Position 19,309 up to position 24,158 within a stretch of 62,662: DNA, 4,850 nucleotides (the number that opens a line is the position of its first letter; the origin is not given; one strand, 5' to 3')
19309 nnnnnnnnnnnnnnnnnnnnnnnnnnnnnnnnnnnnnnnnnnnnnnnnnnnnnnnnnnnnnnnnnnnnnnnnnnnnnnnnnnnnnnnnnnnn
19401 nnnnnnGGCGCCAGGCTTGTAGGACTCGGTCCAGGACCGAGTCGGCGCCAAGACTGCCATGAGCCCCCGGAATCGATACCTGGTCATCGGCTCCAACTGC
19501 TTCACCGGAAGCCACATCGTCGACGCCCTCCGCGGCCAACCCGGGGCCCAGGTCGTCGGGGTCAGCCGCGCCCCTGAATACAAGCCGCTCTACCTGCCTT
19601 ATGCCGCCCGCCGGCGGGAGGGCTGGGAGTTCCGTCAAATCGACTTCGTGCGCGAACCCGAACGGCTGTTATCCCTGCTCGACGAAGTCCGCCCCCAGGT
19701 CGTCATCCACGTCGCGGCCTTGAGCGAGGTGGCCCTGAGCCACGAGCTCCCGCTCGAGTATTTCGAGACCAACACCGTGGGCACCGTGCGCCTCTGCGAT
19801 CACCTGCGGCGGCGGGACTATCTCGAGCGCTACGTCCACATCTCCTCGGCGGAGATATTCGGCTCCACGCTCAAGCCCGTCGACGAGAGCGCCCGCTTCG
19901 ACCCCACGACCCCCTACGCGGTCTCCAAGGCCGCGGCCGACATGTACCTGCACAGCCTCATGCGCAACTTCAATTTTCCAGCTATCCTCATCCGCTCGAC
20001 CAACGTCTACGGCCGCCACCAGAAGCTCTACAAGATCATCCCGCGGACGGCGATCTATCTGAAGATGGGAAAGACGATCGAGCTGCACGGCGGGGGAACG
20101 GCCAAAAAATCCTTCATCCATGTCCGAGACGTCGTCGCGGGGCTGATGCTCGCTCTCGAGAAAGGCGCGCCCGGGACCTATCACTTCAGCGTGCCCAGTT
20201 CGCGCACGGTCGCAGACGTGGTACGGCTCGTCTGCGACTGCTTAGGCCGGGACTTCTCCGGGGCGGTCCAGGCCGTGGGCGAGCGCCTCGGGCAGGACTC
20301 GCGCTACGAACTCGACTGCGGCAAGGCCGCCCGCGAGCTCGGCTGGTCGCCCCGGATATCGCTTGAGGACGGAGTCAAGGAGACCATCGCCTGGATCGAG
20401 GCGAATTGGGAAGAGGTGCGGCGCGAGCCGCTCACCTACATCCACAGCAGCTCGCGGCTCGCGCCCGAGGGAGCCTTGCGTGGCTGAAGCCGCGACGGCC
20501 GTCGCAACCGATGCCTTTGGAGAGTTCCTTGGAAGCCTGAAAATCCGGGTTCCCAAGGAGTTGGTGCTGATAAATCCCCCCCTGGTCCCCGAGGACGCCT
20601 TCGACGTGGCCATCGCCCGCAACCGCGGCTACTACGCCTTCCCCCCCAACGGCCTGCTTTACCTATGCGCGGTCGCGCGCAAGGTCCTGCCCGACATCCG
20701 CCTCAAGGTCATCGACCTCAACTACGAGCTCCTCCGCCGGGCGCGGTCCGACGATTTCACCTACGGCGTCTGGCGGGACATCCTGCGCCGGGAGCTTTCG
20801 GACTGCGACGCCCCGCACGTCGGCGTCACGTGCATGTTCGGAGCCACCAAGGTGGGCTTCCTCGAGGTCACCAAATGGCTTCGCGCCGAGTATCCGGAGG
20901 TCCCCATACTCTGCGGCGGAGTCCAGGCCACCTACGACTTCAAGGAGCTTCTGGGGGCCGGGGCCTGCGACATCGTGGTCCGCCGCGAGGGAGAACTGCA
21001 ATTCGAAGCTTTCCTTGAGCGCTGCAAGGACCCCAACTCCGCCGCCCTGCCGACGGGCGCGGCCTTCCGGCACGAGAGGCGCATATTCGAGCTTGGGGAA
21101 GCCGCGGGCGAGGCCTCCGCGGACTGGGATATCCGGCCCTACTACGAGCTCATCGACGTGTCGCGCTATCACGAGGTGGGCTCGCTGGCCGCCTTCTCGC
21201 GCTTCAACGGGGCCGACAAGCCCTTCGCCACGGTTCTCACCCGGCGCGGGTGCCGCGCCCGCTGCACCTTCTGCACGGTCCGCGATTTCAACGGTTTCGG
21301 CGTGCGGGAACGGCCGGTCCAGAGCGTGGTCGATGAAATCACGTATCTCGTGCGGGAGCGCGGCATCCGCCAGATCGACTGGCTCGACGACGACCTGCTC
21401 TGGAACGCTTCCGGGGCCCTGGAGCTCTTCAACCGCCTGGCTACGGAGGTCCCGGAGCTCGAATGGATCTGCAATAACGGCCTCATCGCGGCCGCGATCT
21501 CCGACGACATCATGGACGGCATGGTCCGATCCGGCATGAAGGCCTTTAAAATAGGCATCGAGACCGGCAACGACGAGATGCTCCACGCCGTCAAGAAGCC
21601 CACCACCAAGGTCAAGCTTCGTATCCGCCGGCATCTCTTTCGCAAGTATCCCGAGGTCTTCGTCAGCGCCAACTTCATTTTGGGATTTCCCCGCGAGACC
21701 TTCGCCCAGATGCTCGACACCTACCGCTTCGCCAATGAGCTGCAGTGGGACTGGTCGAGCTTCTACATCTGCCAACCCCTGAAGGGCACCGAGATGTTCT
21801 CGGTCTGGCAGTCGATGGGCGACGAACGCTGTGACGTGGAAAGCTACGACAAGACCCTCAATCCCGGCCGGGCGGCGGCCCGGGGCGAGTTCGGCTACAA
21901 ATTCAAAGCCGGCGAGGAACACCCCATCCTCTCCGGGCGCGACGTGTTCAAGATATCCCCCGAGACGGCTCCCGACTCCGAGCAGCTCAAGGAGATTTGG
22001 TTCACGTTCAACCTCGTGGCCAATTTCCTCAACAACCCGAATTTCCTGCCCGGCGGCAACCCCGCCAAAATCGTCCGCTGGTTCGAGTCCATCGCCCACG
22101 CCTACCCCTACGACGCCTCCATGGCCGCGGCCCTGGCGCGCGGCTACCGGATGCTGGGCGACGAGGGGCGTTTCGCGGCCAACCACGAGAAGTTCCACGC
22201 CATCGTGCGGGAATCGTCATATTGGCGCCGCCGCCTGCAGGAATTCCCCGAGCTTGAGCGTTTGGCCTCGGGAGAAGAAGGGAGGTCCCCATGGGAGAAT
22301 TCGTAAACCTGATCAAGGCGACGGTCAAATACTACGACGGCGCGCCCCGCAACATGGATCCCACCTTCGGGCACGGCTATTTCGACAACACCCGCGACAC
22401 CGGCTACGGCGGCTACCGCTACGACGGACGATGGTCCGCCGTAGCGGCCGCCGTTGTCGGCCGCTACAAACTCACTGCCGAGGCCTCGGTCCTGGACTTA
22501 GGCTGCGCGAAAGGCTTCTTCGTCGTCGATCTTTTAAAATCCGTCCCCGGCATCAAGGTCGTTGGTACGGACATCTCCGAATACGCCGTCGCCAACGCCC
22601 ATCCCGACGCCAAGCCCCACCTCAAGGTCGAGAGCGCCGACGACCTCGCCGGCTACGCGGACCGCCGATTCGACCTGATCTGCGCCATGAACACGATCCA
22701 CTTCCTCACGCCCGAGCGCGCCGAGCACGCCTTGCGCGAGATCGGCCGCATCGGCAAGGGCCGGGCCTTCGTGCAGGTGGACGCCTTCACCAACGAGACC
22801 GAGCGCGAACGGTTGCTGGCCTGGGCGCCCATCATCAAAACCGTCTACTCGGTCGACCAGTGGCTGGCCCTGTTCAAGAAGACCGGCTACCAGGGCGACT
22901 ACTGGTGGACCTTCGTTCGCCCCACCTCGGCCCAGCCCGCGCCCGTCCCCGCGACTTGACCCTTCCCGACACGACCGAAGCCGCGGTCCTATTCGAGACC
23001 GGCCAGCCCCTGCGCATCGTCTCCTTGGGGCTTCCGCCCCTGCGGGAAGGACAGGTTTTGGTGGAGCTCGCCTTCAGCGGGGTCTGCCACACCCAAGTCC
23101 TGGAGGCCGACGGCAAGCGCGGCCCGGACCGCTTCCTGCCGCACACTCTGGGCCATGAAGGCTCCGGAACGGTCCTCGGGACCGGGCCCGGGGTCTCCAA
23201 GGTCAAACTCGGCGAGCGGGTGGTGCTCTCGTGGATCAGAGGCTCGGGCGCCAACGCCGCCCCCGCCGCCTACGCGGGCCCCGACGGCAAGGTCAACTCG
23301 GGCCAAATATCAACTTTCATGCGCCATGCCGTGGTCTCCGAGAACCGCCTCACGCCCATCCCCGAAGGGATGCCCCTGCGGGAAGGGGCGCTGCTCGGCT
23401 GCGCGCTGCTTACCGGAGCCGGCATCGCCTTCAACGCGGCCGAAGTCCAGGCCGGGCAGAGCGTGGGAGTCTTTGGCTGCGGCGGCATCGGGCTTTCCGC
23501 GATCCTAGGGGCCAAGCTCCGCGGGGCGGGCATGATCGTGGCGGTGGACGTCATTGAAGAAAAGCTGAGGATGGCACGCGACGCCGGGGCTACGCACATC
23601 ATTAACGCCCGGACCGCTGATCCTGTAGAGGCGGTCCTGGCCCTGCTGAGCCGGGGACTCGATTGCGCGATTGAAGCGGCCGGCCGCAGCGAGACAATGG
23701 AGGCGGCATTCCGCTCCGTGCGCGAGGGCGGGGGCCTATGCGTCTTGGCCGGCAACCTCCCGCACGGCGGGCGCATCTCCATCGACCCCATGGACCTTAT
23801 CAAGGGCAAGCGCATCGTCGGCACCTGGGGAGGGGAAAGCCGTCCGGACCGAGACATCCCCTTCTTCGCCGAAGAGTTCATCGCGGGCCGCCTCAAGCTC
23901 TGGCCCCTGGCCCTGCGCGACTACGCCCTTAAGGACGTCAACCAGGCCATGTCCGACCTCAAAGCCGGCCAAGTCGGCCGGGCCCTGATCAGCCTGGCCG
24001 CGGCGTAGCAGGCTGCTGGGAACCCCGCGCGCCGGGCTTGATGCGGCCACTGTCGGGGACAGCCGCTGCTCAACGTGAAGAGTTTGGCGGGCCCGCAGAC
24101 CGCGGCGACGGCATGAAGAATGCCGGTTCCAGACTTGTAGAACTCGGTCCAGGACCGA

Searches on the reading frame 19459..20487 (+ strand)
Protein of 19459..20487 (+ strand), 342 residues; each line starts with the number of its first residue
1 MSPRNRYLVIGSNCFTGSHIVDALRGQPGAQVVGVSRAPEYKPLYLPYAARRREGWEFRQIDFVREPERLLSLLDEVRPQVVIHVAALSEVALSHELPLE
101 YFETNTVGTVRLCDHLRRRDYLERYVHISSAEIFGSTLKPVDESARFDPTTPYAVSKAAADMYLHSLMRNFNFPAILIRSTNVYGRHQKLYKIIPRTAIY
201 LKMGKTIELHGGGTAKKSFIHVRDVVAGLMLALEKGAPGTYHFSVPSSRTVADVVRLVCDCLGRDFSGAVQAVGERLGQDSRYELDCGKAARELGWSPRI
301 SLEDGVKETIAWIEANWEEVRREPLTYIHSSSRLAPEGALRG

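Call 27: search_protein_families(library=pfam, proteins=[window:19459-20487:+], max_evalue=0.0001)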
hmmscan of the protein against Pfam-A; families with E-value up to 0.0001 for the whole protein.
window:19459-20487:+ (342 aa): 6 families
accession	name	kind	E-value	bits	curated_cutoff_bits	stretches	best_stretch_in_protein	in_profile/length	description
PF01370.27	Epimerase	-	5.9e-47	160.5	20.9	1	8-238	2-234/240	NAD dependent epimerase/dehydratase family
PF16363.11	GDP_Man_Dehyd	-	8.1e-46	157.4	27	1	8-309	1-332/332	GDP-mannose 4,6 dehydratase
PF04321.23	RmlD_sub_bind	-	1.2e-10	41.4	27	1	7-254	3-223/287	RmlD substrate binding domain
PF01073.25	3Beta_HSD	-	5.7e-08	32.6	22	1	8-234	1-230/280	3-beta hydroxysteroid dehydrogenase/isomerase family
PF02719.21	Polysacc_synt_2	-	3.7e-07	30.1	20.2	1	61-183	60-171/293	Polysaccharide biosynthesis protein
PF07993.18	NAD_binding_4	-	1.8e-06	27.8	20.1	1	80-186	90-210/258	Male sterility protein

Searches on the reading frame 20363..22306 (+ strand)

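Call 27: search_protein_families(library=pfam, proteins=[window:20363-22306:+], max_evalue=0.0001)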
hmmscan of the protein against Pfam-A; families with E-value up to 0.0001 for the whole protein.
window:20363-22306:+ (647 aa): 2 families
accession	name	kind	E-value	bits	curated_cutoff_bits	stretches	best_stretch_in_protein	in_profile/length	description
PF04055.27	Radical_SAM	-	1.3e-16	61.7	29.5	1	295-457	5-166/166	Radical SAM superfamily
PF02310.24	B12-binding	-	5.4e-11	42.8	32.1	1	91-217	10-120/121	B12 binding domain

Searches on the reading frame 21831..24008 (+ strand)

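Call 27: search_protein_families(library=pfam, proteins=[window:21831-24008:+], max_evalue=0.0001)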
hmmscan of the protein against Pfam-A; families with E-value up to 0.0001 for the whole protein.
window:21831-24008:+ (725 aa): 2 families
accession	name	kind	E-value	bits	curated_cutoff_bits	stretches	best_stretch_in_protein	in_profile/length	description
PF00107.32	ADH_zinc_N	-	4.9e-24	85.2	31.8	1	552-670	1-118/129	Zinc-binding dehydrogenase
PF08240.17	ADH_N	-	5.4e-14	52.8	23.5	1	406-512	2-104/104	Alcohol dehydrogenase GroES-like domain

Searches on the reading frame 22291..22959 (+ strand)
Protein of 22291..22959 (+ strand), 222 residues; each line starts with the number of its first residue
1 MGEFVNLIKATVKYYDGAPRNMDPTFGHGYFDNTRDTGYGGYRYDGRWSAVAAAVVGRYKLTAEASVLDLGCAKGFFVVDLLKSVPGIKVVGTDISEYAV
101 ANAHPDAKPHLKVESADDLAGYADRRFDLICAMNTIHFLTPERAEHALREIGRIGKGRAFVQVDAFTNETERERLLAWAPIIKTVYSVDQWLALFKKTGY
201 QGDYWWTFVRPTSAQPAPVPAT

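Call 27: search_protein_families(library=pfam, proteins=[window:22291-22959:+], max_evalue=0.0001)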
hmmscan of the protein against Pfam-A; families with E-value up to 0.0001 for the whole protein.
window:22291-22959:+ (222 aa): 7 families
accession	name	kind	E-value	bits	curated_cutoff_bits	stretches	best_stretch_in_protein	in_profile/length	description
PF13649.12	Methyltransf_25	-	8.8e-14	52.4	27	1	67-154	1-92/97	Methyltransferase domain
PF08241.18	Methyltransf_11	-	2e-12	48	21.2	1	68-156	1-88/95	Methyltransferase domain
PF08242.18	Methyltransf_12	-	1.3e-10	42.3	30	1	68-153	1-90/98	Methyltransferase domain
PF13847.12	Methyltransf_31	-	6.6e-09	36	27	1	63-156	3-102/145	Methyltransferase domain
PF13489.12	Methyltransf_23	-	2.1e-08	34.5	27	1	61-201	20-160/164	Methyltransferase domain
PF07021.18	MetW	-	4.2e-06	27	21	1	64-175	14-121/193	Methionine biosynthesis protein MetW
PF05175.20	MTS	-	2.9e-05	24.2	23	1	63-131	31-103/170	Methyltransferase small domain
